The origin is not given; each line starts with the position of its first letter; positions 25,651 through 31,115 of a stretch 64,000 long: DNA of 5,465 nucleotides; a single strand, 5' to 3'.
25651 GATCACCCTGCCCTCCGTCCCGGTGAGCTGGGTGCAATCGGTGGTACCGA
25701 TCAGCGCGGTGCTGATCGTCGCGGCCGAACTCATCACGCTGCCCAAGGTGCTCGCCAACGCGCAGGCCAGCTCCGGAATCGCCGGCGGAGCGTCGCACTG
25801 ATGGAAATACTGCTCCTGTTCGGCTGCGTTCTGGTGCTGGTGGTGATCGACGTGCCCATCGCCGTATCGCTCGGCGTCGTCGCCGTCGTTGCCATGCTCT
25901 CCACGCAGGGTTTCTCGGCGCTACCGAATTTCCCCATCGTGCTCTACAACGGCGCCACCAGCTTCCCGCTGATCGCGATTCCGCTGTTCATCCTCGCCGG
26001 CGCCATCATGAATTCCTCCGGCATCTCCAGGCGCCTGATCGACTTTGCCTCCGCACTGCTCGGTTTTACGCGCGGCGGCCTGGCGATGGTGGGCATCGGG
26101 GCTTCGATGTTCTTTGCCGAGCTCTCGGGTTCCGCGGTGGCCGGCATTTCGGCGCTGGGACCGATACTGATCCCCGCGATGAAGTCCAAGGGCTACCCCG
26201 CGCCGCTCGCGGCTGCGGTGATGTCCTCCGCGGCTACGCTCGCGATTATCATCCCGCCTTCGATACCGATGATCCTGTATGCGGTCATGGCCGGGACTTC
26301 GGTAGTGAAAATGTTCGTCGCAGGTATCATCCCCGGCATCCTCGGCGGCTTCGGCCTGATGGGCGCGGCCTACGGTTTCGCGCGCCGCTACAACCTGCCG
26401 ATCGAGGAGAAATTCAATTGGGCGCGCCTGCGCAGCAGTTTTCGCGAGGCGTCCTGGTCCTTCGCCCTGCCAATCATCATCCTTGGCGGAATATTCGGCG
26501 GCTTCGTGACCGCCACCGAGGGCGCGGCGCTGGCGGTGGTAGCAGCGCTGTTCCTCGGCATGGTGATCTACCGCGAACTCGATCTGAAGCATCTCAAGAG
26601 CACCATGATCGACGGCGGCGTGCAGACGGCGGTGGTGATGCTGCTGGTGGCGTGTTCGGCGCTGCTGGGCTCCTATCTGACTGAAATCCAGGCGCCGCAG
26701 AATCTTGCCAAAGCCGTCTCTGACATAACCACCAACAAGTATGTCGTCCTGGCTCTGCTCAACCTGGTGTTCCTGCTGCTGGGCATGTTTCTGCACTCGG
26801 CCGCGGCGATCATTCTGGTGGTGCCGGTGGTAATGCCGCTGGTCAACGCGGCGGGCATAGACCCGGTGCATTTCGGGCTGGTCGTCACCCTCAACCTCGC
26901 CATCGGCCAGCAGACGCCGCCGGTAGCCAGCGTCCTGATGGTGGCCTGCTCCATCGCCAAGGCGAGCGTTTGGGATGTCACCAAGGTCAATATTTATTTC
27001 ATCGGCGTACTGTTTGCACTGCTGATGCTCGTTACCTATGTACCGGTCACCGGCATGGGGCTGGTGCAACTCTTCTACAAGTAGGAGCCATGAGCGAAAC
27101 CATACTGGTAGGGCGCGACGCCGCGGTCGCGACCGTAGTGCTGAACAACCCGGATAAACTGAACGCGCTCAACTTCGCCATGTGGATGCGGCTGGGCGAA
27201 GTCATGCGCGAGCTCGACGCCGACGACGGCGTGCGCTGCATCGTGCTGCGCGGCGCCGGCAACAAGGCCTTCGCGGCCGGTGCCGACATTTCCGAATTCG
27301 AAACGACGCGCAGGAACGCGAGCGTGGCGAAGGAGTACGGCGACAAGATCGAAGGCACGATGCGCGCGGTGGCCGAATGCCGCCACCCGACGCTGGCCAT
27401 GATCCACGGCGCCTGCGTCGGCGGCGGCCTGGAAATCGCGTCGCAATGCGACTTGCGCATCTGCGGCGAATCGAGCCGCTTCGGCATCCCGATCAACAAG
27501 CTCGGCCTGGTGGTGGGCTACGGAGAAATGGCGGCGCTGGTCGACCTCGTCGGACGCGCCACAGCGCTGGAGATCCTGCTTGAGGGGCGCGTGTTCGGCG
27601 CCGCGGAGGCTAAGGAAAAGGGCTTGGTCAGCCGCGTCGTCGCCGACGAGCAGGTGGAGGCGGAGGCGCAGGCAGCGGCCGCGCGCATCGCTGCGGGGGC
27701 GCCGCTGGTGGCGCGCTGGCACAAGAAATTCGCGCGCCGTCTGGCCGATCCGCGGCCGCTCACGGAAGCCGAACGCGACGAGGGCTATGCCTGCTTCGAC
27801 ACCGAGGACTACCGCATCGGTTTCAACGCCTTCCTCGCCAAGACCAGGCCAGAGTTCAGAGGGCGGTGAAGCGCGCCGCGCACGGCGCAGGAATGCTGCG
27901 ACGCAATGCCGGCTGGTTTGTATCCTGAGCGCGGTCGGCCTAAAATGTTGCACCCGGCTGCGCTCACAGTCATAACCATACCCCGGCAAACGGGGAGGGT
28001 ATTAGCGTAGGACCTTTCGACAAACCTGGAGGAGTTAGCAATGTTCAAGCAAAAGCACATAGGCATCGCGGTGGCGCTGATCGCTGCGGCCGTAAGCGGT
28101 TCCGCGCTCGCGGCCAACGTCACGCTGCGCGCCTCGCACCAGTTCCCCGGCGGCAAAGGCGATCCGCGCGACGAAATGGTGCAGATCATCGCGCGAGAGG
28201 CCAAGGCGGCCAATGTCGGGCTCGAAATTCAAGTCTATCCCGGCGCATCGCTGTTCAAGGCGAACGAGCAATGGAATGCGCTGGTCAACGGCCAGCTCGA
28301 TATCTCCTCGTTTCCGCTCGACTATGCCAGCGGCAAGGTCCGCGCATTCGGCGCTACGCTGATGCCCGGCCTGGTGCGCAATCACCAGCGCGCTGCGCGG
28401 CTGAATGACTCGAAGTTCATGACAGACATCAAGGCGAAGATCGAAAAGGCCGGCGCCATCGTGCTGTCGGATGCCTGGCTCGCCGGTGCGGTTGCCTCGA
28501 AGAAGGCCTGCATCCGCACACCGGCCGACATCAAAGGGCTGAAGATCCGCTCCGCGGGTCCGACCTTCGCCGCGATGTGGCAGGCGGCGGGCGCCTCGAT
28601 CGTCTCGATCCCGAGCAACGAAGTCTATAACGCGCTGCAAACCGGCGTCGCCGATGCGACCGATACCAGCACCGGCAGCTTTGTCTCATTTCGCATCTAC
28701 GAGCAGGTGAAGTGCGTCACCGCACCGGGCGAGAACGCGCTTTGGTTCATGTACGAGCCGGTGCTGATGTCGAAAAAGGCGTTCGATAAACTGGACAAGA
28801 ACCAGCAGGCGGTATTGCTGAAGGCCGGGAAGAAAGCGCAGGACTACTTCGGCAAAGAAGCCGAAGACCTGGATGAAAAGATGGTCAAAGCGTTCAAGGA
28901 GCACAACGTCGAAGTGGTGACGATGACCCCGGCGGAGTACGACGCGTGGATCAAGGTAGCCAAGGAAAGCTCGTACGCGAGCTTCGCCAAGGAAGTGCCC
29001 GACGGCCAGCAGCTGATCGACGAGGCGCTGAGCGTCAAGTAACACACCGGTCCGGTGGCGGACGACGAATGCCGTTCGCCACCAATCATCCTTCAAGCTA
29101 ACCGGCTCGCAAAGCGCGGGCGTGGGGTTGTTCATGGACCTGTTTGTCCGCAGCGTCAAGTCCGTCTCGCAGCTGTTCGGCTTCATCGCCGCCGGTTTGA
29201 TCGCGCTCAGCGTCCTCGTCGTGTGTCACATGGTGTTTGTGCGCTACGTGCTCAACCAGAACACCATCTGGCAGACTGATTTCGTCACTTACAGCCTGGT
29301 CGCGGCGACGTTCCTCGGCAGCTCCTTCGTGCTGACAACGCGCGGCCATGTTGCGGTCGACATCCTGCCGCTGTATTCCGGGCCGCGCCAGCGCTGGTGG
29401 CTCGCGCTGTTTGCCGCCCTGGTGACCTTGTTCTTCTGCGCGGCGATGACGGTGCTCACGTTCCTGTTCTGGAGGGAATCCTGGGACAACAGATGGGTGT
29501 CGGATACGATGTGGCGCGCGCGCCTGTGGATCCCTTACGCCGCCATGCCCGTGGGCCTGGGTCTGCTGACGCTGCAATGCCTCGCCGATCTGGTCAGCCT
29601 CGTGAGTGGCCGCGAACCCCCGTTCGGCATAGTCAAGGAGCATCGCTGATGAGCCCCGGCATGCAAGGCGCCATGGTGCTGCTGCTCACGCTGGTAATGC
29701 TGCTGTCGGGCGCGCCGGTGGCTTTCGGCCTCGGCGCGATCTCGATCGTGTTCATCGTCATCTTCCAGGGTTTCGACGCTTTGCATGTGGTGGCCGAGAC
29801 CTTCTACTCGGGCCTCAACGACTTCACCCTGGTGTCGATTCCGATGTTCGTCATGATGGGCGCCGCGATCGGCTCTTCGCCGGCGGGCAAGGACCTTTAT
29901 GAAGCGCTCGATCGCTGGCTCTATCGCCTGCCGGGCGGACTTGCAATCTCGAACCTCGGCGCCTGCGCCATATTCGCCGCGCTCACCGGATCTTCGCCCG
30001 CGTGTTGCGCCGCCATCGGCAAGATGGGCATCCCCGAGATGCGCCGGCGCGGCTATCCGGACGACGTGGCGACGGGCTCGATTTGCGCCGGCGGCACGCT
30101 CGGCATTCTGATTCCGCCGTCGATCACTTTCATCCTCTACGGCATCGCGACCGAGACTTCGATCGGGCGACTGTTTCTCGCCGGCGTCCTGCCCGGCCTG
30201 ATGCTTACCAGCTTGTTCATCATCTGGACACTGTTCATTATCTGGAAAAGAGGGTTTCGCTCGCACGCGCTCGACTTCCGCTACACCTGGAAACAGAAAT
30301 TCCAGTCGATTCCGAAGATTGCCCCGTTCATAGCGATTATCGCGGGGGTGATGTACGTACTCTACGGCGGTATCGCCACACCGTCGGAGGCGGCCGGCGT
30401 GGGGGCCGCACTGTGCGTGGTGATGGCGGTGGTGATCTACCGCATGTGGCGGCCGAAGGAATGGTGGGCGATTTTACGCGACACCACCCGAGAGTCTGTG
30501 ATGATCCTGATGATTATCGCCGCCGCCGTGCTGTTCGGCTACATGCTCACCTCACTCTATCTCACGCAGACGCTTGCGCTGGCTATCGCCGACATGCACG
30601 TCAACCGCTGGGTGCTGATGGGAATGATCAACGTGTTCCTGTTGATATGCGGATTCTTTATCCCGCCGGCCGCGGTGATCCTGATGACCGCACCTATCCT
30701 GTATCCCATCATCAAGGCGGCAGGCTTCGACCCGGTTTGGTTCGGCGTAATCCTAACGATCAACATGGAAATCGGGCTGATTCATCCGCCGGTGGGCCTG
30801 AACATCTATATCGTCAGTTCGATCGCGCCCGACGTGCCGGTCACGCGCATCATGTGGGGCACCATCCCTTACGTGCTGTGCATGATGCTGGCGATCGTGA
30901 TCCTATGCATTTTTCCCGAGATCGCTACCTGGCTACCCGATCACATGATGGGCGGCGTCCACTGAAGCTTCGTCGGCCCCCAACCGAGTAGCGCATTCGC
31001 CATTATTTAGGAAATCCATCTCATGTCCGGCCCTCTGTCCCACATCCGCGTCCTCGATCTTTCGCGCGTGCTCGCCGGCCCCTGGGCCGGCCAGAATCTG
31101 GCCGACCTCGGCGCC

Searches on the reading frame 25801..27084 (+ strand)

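Call 67: search_protein_families(library=pfam, proteins=[window:25801-27084:+], max_evalue=0.00001)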
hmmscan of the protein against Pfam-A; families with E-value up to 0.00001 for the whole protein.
window:25801-27084:+ (427 aa): 1 family
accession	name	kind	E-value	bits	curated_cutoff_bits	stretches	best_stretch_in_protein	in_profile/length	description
PF06808.19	DctM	-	3.4e-110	369.1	23.8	1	7-415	1-411/413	Tripartite ATP-independent periplasmic transporter, DctM component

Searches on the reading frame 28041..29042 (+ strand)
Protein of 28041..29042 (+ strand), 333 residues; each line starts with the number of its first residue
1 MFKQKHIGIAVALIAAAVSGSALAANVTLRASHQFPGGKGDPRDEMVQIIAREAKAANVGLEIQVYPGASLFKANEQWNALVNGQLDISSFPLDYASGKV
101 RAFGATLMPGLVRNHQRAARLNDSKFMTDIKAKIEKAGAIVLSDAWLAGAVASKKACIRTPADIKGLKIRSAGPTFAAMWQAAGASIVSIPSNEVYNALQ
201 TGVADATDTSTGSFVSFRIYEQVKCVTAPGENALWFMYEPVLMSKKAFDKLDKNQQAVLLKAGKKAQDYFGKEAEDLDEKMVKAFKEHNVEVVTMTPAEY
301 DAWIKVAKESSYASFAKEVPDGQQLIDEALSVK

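Call 67: search_protein_families(library=pfam, proteins=[window:28041-29042:+], max_evalue=0.00001)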
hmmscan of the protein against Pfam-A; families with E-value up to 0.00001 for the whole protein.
window:28041-29042:+ (333 aa): 1 family
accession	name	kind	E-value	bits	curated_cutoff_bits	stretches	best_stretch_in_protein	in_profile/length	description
PF03480.18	DctP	-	2.7e-47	161.9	23.4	1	60-317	29-285/286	Bacterial extracellular solute-binding protein, family 7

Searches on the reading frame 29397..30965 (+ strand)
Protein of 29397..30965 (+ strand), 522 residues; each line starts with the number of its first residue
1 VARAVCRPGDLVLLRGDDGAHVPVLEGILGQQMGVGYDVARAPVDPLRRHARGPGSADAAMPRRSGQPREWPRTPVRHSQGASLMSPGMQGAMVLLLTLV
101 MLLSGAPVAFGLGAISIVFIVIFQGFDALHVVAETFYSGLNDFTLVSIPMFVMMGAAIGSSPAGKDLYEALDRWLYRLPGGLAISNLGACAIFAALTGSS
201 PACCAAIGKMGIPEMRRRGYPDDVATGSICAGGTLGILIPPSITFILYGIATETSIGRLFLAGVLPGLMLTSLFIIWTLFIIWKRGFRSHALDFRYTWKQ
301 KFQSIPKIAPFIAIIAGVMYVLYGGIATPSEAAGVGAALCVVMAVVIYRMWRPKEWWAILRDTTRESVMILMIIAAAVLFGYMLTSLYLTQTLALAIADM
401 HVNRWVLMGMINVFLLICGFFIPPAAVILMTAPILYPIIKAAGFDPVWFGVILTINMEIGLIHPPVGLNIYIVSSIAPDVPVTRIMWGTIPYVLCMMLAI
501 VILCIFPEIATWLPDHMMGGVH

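Call 57: search_protein_families(library=pfam, proteins=[window:29397-30965:+], max_evalue=0.00001)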
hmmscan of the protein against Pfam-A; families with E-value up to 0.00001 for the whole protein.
window:29397-30965:+ (522 aa): 1 family
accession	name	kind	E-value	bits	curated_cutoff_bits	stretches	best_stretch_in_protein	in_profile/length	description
PF06808.19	DctM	-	2.3e-96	323.6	23.8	1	96-509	2-413/413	Tripartite ATP-independent periplasmic transporter, DctM component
